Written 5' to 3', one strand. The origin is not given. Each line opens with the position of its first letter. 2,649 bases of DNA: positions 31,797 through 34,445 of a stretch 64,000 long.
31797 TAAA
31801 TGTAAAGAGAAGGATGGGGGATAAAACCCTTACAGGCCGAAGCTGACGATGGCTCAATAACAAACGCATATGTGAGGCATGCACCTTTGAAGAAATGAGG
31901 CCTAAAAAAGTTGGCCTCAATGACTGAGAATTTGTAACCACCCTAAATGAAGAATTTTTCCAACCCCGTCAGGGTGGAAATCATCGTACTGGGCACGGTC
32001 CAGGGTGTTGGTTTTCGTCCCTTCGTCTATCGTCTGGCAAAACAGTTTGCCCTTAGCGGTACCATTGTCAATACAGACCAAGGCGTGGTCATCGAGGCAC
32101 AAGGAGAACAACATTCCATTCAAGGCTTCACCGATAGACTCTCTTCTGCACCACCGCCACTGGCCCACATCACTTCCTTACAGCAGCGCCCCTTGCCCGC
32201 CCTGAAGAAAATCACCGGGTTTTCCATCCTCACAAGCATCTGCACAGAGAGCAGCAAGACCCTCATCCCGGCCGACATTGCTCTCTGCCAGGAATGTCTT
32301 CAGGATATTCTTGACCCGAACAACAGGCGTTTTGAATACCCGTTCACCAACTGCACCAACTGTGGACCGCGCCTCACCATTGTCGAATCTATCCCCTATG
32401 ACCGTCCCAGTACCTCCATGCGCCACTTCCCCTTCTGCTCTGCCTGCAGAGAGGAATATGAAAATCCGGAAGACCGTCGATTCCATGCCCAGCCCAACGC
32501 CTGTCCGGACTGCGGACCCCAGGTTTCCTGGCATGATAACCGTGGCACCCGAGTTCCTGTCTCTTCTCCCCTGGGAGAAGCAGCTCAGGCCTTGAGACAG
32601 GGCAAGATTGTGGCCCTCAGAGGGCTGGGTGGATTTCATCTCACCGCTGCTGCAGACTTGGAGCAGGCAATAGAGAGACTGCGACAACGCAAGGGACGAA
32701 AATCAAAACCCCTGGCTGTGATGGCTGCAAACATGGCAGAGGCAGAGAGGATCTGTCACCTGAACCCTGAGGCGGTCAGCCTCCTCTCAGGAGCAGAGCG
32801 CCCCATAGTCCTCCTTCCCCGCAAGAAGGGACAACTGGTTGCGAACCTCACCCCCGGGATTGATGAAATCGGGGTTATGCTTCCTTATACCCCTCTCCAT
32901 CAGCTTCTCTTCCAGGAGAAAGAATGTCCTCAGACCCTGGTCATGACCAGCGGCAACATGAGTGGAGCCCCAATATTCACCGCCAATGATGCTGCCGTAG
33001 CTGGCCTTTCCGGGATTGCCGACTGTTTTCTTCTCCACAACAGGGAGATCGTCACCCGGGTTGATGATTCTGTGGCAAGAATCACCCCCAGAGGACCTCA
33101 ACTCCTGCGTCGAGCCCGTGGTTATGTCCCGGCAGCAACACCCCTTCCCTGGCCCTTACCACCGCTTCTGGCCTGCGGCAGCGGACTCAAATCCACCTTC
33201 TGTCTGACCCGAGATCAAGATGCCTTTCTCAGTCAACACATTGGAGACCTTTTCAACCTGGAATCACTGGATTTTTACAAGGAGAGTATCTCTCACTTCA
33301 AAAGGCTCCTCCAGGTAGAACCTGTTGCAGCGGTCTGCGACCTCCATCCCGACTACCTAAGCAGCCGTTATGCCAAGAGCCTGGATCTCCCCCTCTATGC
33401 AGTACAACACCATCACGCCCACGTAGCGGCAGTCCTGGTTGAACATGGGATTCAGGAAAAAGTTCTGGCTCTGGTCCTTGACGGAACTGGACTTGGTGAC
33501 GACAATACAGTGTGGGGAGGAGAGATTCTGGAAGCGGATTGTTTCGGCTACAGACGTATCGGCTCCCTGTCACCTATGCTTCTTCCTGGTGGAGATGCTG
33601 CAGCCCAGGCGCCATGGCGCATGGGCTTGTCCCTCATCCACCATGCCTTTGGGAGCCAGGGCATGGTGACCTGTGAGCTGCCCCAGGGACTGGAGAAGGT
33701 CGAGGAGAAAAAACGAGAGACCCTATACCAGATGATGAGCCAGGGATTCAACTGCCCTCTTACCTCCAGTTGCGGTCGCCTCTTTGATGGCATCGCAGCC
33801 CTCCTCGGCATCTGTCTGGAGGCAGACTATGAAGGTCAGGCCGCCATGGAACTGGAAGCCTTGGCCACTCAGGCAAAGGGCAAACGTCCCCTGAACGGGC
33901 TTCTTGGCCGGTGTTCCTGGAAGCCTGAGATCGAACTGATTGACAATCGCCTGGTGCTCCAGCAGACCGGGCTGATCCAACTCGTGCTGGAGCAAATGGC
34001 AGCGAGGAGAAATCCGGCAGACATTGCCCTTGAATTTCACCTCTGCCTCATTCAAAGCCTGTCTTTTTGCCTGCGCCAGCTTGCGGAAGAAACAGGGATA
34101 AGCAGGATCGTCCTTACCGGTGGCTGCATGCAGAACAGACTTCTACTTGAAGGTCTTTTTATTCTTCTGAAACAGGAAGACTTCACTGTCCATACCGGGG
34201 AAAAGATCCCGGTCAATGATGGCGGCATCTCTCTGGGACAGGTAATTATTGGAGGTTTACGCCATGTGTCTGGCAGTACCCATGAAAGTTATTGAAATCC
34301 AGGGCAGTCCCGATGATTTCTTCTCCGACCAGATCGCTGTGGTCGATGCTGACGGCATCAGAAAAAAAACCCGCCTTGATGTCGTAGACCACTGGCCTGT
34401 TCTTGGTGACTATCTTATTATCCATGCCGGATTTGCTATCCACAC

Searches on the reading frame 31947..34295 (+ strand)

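Call 37: search_protein_families(library=pfam, proteins=[window:31947-34295:+], max_evalue=0.0001)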
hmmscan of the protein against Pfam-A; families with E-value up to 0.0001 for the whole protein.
window:31947-34295:+ (782 aa): 6 families
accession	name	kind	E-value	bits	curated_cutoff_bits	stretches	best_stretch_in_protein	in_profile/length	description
PF22521.2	HypF_C_2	-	3.3e-76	256.7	27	1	509-765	2-241/241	Carbamoyltransferase, Kae1-like Domain, second subdomain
PF01300.24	Sua5_yciO_yrdC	-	2e-41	141.9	25.1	1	214-390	1-178/178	Telomere recombination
PF17788.7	HypF_C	-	1.1e-35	122.6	23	1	405-499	4-99/99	HypF Kae1-like domain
PF07503.17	zf-HYPF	-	4.1e-33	113.3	23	2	113-146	1-34/34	HypF finger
PF00708.24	Acylphosphatase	-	5.1e-21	75.2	22.5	1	11-94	2-85/85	Acylphosphatase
PF00814.31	TsaD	-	4.3e-05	23.8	24.8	0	475-513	76-113/264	tRNA N6-adenosine threonylcarbamoyltransferase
